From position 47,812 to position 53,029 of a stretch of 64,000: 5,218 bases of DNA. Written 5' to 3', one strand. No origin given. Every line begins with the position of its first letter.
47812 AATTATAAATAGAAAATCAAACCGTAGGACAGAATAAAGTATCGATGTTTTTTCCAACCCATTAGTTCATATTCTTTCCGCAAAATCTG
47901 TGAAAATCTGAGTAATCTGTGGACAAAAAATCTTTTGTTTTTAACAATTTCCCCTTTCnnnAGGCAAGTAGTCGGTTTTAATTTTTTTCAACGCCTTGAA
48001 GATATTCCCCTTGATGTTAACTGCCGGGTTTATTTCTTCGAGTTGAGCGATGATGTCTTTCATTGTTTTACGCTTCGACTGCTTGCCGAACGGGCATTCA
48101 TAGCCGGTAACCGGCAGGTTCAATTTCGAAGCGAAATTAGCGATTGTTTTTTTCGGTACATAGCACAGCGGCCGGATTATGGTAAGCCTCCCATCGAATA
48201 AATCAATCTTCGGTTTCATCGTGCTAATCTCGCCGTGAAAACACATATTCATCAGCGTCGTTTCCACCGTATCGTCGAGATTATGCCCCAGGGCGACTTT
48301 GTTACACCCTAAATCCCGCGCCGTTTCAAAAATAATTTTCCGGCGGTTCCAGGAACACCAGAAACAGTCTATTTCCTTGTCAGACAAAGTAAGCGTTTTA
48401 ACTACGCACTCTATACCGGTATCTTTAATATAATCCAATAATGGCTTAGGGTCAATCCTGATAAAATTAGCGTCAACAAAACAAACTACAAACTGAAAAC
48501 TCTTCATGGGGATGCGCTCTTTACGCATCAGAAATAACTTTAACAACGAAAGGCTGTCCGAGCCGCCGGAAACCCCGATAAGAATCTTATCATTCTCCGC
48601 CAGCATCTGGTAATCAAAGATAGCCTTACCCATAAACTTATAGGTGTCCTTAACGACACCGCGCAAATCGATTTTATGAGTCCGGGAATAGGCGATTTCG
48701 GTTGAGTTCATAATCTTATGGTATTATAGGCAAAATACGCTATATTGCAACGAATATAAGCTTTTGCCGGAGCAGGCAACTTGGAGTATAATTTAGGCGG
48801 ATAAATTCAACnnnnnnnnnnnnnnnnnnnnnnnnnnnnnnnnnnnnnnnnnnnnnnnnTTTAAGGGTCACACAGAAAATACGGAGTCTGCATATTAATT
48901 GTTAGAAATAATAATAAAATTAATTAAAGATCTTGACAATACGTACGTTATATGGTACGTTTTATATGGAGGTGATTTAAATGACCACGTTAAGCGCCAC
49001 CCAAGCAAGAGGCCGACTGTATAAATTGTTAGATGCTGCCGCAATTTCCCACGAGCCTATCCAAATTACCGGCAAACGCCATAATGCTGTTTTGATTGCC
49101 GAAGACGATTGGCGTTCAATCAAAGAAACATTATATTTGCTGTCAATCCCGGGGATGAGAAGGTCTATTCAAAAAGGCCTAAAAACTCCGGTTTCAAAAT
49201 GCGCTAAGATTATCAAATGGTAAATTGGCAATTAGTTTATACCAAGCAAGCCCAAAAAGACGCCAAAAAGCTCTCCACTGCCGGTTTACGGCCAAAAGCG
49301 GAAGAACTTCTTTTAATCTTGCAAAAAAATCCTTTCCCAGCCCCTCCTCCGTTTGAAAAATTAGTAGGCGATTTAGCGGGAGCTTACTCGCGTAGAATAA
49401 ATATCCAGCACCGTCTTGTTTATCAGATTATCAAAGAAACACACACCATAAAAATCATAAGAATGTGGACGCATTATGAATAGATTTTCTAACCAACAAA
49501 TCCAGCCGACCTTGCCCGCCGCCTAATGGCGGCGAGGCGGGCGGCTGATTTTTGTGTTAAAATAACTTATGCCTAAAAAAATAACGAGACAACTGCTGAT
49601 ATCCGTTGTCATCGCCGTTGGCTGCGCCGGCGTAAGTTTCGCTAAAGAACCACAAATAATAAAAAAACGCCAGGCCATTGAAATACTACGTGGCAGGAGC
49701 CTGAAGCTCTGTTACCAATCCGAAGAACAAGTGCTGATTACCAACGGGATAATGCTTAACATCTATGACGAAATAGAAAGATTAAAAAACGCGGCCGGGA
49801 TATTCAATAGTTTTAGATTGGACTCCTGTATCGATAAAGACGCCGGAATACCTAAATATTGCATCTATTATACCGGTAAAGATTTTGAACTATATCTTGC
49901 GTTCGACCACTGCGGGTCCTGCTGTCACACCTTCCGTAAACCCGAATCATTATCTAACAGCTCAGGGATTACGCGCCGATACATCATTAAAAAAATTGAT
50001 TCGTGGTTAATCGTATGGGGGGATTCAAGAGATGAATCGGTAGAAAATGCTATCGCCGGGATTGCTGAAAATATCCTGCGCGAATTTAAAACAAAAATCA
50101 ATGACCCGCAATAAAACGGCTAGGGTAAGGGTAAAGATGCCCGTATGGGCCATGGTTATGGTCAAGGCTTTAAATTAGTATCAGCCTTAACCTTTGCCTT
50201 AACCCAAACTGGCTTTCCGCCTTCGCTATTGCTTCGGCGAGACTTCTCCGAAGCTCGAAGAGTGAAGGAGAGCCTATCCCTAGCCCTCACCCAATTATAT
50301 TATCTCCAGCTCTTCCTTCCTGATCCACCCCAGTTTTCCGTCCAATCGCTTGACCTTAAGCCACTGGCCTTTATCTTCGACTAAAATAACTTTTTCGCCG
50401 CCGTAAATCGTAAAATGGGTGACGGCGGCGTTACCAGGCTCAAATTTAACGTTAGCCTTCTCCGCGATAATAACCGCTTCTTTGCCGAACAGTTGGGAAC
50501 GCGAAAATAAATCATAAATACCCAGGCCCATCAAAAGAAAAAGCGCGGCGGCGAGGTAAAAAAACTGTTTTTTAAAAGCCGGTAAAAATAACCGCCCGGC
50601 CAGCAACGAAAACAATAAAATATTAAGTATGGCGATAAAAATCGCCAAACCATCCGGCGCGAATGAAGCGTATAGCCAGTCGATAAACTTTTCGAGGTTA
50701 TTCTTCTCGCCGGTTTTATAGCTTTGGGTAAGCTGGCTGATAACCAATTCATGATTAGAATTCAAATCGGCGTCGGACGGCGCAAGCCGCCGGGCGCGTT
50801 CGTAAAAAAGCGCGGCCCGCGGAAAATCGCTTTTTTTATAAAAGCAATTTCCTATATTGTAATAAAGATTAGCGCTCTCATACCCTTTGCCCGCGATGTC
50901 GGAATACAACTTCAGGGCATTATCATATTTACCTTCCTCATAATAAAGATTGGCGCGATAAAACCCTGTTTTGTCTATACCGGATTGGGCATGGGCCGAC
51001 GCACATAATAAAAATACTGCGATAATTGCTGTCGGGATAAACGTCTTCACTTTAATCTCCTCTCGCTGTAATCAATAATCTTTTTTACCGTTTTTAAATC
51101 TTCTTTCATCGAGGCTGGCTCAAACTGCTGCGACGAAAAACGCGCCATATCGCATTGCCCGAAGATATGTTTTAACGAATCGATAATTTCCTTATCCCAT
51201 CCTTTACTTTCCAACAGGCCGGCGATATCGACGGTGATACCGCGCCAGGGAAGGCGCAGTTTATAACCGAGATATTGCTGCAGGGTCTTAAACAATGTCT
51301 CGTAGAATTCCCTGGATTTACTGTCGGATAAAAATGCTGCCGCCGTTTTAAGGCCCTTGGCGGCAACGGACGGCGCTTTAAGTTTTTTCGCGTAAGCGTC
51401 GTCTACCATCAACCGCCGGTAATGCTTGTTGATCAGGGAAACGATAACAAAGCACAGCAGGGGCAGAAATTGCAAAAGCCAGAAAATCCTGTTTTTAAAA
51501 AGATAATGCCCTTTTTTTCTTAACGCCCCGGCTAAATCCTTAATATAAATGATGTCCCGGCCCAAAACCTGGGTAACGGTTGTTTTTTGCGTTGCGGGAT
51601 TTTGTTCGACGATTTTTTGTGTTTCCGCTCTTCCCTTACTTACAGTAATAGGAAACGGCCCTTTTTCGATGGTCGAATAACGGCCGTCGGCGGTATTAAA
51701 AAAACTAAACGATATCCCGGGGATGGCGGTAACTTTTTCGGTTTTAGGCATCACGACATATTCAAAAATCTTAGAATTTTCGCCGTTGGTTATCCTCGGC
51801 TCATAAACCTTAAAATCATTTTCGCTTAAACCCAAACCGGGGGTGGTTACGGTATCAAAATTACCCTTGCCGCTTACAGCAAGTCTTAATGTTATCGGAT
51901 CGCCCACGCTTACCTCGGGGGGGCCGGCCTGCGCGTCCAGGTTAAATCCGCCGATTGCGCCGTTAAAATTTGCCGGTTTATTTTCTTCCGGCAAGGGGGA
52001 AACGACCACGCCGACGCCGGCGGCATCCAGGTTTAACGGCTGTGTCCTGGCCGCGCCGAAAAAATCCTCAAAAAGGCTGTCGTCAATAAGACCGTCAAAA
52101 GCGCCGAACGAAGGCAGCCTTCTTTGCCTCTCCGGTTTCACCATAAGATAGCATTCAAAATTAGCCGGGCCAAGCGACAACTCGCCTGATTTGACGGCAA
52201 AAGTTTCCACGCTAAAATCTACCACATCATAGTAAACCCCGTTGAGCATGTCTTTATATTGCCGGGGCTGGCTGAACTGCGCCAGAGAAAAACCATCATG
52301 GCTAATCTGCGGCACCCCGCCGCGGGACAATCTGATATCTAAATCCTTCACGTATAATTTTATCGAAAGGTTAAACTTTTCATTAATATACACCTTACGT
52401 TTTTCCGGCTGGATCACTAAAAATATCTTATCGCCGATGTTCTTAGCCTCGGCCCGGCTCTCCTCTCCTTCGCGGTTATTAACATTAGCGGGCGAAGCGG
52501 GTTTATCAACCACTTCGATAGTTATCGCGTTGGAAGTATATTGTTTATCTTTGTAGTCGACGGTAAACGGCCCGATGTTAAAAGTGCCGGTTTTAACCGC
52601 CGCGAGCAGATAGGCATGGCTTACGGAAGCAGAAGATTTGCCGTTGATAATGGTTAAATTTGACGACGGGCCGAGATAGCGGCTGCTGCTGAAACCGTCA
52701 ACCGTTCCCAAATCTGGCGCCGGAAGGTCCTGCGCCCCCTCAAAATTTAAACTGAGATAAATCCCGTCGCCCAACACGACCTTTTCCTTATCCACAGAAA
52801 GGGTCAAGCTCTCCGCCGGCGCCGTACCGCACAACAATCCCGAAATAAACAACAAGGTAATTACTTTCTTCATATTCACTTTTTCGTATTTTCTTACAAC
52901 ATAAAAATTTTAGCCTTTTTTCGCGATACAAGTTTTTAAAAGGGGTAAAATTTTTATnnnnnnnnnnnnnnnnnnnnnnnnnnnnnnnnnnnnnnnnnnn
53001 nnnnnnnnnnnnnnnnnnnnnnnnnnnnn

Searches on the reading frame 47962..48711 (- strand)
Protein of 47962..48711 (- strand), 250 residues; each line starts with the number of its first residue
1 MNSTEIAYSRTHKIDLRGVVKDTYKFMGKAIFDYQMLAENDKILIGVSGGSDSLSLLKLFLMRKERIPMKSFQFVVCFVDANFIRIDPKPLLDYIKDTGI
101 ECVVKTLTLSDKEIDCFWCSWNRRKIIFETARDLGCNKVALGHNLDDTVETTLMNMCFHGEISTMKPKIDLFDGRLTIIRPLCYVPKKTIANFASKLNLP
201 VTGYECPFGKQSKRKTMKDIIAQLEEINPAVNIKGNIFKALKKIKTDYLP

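Call 24: search_protein_families(library=pfam, proteins=[window:47962-48711:-], max_evalue=0.0001)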
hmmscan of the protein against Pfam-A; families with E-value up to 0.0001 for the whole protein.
window:47962-48711:- (250 aa): 1 family
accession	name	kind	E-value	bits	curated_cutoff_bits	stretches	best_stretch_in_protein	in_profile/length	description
PF01171.26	ATP_bind_3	-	2.4e-15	57.2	27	1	42-200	1-162/182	PP-loop family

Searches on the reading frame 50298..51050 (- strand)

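Call 25: search_protein_families(library=pfam, proteins=[window:50298-51050:-], max_evalue=0.0001)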
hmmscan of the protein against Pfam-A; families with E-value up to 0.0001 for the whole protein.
window:50298-51050:- (251 aa): 6 families
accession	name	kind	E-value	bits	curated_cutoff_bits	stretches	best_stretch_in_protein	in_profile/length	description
PF00515.34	TPR_1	-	3.7e-10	39.6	27.8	1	60-93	1-34/34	Tetratricopeptide repeat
PF13432.12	TPR_16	-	1e-09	39.1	32.7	1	32-94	3-65/65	Tetratricopeptide repeat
PF07719.23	TPR_2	-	2e-07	31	27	1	60-93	1-34/34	Tetratricopeptide repeat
PF13424.12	TPR_12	-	3.4e-06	27.6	30.1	1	35-91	12-76/77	Tetratricopeptide repeat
PF08239.17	SH3_3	-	8.1e-06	26.4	27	1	200-248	4-53/54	Bacterial SH3 domain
PF13176.12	TPR_7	-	4.6e-05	23.6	27.9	0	63-93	2-34/36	Tetratricopeptide repeat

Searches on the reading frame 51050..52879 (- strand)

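Call 25: search_protein_families(library=pfam, proteins=[window:51050-52879:-], max_evalue=0.0001)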
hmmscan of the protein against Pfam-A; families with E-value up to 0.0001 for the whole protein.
window:51050-52879:- (610 aa): 1 family
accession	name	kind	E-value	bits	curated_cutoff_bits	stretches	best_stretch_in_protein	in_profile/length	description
PF13584.12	BatD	-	4e-34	117.6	24.1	2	28-123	2-92/92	BatD DUF11 like domain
